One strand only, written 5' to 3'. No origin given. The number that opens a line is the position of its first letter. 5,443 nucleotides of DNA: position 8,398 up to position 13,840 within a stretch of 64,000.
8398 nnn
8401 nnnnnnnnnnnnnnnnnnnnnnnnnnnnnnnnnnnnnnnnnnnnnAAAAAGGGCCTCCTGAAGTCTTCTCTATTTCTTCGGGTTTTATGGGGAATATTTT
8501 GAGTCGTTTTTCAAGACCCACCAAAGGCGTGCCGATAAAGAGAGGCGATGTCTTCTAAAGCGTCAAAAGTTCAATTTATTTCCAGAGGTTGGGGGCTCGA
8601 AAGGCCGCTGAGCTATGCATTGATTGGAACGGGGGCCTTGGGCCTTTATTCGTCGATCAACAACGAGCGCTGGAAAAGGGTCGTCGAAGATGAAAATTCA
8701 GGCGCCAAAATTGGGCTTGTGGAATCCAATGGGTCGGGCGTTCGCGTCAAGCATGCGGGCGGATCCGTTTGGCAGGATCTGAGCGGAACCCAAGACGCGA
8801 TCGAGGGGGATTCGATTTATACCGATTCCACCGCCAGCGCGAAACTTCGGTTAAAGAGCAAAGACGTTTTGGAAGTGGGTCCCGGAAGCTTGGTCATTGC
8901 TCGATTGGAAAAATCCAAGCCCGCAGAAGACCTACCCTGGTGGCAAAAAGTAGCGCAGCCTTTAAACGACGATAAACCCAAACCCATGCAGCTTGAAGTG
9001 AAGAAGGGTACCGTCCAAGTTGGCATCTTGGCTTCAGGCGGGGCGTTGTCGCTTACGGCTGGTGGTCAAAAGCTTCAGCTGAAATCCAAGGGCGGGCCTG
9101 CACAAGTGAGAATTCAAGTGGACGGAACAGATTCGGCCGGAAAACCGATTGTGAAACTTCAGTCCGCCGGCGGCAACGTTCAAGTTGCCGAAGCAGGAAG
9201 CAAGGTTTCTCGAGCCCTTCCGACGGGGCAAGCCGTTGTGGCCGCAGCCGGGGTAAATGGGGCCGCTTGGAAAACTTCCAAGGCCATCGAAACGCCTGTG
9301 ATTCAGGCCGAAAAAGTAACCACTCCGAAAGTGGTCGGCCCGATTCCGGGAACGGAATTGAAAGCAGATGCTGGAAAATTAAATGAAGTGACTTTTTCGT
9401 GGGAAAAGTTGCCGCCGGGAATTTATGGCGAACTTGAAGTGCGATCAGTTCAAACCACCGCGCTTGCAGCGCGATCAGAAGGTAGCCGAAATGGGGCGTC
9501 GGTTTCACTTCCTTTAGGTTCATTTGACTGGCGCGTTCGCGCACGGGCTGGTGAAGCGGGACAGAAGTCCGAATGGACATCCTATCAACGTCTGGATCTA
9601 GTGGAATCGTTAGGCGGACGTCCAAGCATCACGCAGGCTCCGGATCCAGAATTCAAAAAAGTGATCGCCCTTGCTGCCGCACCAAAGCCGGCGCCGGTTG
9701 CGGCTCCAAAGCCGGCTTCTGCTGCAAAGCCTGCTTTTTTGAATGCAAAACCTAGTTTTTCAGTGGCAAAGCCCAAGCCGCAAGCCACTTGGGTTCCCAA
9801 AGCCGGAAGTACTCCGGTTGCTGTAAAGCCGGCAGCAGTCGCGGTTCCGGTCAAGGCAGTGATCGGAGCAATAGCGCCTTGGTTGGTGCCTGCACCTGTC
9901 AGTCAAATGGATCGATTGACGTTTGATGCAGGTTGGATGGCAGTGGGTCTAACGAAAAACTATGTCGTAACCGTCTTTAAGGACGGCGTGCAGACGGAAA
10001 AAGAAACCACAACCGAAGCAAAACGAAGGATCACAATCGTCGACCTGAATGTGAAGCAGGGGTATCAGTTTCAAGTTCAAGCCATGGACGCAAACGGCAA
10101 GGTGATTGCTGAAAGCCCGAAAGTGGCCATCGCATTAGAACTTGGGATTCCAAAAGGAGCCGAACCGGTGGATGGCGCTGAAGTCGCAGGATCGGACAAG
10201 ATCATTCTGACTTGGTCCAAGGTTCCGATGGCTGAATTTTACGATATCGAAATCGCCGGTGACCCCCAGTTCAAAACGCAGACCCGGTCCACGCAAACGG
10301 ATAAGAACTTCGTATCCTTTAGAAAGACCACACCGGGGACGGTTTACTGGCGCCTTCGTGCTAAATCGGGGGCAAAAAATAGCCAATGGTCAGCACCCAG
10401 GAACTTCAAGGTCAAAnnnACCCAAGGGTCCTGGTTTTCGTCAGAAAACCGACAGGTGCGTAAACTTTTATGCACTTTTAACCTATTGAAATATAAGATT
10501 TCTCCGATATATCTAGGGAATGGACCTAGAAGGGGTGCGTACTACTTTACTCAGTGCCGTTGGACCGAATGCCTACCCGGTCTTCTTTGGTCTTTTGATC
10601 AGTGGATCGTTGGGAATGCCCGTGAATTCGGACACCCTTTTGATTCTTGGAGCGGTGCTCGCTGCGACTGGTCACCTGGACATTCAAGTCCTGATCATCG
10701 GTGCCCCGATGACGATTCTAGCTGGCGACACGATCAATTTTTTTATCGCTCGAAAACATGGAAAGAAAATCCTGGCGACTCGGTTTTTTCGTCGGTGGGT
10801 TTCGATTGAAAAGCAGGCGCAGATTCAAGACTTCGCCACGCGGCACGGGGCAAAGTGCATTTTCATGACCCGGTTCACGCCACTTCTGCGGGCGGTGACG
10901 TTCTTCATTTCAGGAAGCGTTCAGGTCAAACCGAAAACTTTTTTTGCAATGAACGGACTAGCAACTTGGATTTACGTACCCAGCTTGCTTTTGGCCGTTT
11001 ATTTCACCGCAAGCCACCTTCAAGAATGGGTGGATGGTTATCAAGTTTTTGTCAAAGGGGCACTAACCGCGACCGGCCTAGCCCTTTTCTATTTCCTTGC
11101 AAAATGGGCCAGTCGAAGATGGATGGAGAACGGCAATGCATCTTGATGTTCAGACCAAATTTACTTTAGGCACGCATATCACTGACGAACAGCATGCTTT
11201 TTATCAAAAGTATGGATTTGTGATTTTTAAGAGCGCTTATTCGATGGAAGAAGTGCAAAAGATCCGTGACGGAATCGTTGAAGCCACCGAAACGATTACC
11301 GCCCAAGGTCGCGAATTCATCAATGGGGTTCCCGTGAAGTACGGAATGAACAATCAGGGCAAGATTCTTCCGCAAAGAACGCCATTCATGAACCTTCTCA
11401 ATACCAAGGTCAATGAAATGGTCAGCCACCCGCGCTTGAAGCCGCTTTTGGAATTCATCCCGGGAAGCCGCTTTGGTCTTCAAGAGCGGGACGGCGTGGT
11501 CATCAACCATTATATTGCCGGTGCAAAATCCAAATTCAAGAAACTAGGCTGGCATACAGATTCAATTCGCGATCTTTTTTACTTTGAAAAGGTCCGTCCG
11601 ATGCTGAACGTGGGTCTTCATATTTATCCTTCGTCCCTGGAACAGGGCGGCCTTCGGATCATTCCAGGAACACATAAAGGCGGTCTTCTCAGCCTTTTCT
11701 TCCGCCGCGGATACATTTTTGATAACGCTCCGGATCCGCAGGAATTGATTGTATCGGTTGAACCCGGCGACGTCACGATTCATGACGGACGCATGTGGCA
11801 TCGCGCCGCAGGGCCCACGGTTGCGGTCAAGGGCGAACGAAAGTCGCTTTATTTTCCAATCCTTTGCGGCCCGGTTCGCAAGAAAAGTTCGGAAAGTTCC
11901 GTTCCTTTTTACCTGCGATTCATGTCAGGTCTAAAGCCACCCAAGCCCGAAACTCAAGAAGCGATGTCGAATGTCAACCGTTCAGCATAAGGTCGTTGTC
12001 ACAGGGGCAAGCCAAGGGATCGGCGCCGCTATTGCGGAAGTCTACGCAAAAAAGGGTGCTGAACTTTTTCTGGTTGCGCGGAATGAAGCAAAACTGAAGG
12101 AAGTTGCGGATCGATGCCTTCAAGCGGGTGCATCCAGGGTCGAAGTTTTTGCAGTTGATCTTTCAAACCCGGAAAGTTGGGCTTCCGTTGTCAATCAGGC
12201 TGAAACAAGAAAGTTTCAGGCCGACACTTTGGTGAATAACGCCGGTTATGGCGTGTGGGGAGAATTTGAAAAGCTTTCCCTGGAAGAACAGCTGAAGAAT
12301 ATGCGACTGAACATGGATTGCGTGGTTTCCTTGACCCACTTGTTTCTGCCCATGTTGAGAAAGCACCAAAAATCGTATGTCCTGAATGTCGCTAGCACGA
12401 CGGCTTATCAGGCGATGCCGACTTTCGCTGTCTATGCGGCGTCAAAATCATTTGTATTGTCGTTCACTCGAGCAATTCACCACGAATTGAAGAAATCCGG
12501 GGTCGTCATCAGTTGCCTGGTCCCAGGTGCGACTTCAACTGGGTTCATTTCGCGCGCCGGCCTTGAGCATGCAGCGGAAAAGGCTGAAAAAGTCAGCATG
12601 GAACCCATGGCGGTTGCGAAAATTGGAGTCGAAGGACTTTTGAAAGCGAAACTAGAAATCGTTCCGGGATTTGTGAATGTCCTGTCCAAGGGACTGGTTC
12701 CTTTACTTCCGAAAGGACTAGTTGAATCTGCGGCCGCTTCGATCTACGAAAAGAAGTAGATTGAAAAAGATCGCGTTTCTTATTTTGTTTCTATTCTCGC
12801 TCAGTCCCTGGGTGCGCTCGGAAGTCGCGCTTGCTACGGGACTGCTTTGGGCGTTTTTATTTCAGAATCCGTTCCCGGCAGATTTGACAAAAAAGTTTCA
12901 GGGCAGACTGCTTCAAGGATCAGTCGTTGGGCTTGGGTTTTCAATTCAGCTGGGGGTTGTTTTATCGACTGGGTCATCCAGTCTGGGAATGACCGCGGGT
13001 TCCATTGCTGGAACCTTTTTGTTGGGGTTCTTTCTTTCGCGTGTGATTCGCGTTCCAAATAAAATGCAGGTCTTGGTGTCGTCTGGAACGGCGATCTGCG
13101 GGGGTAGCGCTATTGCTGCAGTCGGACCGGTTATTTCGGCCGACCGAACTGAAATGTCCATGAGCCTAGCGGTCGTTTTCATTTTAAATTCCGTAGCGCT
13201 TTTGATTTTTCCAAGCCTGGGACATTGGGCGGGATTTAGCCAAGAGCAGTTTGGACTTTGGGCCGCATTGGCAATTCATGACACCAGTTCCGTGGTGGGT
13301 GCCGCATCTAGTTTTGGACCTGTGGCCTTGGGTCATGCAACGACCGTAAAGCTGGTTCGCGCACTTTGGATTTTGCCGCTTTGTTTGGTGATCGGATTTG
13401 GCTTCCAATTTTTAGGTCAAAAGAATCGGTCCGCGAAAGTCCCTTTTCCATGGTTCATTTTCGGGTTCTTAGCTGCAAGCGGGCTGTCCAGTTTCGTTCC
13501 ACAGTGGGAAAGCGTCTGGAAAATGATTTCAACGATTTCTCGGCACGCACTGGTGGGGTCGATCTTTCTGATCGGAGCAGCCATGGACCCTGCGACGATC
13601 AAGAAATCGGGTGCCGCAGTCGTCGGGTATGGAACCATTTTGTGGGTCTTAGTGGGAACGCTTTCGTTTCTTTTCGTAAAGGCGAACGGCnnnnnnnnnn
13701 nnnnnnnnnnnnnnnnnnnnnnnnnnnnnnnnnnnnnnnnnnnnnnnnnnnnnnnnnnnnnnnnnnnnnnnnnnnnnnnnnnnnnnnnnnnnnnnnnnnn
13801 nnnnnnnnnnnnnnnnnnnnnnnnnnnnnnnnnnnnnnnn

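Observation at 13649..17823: Two-gene ergothioneine core (egtB-egtD) translationally fused to an ATP-grasp ligase and a TVP38 membrane protein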

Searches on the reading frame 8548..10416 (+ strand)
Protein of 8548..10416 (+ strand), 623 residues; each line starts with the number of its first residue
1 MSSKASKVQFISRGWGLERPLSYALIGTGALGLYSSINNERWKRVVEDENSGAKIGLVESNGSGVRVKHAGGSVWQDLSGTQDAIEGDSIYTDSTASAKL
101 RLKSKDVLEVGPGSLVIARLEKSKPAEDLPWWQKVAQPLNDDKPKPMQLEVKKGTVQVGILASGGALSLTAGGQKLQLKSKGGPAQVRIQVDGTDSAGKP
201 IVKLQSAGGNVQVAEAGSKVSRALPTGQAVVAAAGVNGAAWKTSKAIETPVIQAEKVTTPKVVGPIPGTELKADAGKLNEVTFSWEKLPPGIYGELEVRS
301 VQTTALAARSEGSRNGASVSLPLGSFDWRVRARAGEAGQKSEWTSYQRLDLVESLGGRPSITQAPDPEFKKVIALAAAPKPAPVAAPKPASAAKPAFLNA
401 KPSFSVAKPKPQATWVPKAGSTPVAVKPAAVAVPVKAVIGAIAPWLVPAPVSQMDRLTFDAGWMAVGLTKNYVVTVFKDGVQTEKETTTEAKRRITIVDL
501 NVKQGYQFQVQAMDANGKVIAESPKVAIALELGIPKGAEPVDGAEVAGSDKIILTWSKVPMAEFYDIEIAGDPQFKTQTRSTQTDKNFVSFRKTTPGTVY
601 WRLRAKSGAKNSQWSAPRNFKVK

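Call 57: search_protein_families(library=pfam, proteins=[window:8548-10416:+], max_evalue=0.0001)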
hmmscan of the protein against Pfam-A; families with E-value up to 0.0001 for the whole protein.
window:8548-10416:+ (623 aa): 1 family
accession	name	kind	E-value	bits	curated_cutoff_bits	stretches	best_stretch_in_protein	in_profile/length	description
PF00041.27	fn3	-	9.1e-07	29.4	25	0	470-526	30-81/84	Fibronectin type III domain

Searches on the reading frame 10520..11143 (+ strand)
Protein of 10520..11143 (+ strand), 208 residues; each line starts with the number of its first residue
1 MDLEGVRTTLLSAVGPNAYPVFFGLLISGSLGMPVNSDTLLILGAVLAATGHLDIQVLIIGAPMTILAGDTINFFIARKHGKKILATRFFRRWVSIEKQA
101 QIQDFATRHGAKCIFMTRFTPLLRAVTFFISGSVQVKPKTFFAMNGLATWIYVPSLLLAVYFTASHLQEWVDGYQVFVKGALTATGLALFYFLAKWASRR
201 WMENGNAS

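Call 57: search_protein_families(library=pfam, proteins=[window:10520-11143:+], max_evalue=0.0001)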
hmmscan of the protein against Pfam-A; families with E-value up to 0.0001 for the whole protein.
window:10520-11143:+ (208 aa): 1 family
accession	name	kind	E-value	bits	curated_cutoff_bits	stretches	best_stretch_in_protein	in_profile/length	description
PF09335.16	VTT_dom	-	7.1e-13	49.5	33.9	1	37-162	3-120/123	VTT domain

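Call 79: search_protein_families(library=ncbifam, proteins=[window:10520-11143:+], max_evalue=0.001)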
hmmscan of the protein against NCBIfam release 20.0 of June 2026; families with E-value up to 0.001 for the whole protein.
window:10520-11143:+ (208 aa): 3 families
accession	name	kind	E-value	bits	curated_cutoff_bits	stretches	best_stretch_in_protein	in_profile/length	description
NF008102.0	PRK10847.1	equivalog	8.7e-13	48.5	236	1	34-163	47-178/219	DedA family protein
NF052605.1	UndecprPTUptAStph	equivalog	6.6e-08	32.8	300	1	22-194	17-193/197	undecaprenyl phosphate transporter UptA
NF052604.1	UndecprPTUtpABac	equivalog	4.6e-06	26.8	250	1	35-199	29-194/198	undecaprenyl phosphate transporter UptA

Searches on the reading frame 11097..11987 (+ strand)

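Call 57: search_protein_families(library=pfam, proteins=[window:11097-11987:+], max_evalue=0.0001)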
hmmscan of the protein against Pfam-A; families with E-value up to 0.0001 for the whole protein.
window:11097-11987:+ (297 aa): 1 family
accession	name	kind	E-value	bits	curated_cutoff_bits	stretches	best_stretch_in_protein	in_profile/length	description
PF05721.19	PhyH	-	2.7e-12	47.9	22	1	36-238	1-203/213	Phytanoyl-CoA dioxygenase (PhyH)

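Call 79: search_protein_families(library=ncbifam, proteins=[window:11097-11987:+], max_evalue=0.001)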
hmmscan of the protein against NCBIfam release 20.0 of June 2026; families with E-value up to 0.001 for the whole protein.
window:11097-11987:+ (297 aa): 0 families

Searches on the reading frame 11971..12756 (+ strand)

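Call 3: search_protein_families(library=pfam, proteins=[window:11971-12756:+])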
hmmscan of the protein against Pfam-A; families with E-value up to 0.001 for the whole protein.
window:11971-12756:+ (262 aa): 5 families
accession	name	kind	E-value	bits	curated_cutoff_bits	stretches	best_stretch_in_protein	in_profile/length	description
PF00106.31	adh_short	-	3.5e-45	154.3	26.6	1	8-192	3-186/195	short chain dehydrogenase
PF13561.12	adh_short_C2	-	4.1e-32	112.1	27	1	12-204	1-193/236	Enoyl-(Acyl carrier protein) reductase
PF08659.16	KR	-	6.3e-11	43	22.6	1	8-171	3-165/180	KR domain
PF01370.27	Epimerase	-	6.9e-05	22.8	20.9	1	8-169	1-156/240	NAD dependent epimerase/dehydratase family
PF05368.20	NmrA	-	0.00017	21.7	27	1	6-78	3-71/298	NmrA-like family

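Call 4: search_protein_families(library=ncbifam, proteins=[window:11971-12756:+])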
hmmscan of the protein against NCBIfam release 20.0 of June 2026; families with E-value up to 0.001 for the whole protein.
window:11971-12756:+ (262 aa): 223 families (the best 25 are shown)
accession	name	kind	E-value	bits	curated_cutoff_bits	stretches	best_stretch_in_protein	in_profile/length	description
NF040690.1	mycolate_SDR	equivalog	4.1e-44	151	380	1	4-261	7-263/265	mycolate reductase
NF005672.0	PRK07454.1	equivalog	1e-42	146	234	1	4-194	5-194/241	SDR family oxidoreductase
NF005878.0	PRK07825.1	subfamily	5.2e-39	134.3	287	1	6-253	10-247/278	short chain dehydrogenase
NF006565.0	PRK09072.1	equivalog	6.2e-39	134.1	238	1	2-252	2-246/265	SDR family oxidoreductase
NF006123.0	PRK08267.1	equivalog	2e-37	128.8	261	1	6-217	3-214/261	SDR family oxidoreductase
NF005559.1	PRK07231.1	subfamily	2.2e-37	128.9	215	1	6-208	5-206/249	glucose 1-dehydrogenase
NF004825.0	PRK06181.1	equivalog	3.2e-37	128.3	215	1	5-213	6-218/268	SDR family oxidoreductase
NF005806.0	PRK07666.1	equivalog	1.6e-35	122.5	286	1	6-220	8-218/239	3-ketoacyl-ACP reductase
NF005594.0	PRK07326.1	equivalog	1.9e-34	119.2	271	1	4-232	5-224/237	SDR family oxidoreductase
NF009468.0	PRK12826.1-4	equivalog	1.2e-33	116.9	318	1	6-210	8-212/256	SDR family oxidoreductase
NF004514.1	PRK05855.1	equivalog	1.8e-33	116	455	1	6-206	314-514/578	SDR family oxidoreductase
NF052558.1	MBtsdlDhBudC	equivalog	4.1e-33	115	270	1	7-211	5-207/250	meso-2,3-butanediol dehydrogenase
NF004791.0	PRK06138.1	equivalog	5.5e-33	114.3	312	1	6-207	6-205/252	SDR family oxidoreductase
NF005495.0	PRK07109.1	subfamily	1.5e-32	113.2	264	1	5-216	8-221/334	SDR family oxidoreductase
NF005881.0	PRK07832.1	equivalog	4.8e-32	111.3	296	1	5-208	9-213/287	SDR family oxidoreductase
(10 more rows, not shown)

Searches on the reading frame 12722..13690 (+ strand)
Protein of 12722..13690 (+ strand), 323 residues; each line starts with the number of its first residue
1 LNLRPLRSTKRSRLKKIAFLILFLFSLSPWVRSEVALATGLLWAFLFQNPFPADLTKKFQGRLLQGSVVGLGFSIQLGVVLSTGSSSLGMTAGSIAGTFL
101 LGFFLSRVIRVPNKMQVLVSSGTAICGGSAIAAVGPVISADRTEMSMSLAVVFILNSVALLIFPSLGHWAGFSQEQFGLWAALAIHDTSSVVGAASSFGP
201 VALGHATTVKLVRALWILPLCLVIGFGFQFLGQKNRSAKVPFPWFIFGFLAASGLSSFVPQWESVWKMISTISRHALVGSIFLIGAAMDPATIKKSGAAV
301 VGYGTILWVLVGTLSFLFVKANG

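Call 3: search_protein_families(library=pfam, proteins=[window:12722-13690:+])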
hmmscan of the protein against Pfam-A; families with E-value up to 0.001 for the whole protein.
window:12722-13690:+ (323 aa): 1 family
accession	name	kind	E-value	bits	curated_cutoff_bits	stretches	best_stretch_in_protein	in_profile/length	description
PF03601.19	Cons_hypoth698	-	1e-52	179.4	24.5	1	57-300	54-300/304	Conserved hypothetical protein 698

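Call 4: search_protein_families(library=ncbifam, proteins=[window:12722-13690:+])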
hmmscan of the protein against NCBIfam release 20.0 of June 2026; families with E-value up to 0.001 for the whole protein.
window:12722-13690:+ (323 aa): 1 family
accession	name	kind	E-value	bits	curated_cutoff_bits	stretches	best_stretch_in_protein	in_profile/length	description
TIGR00698.1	TIGR00698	subfamily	2.8e-32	112.3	232.6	1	60-319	64-330/335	YeiH family putative sulfate export transporter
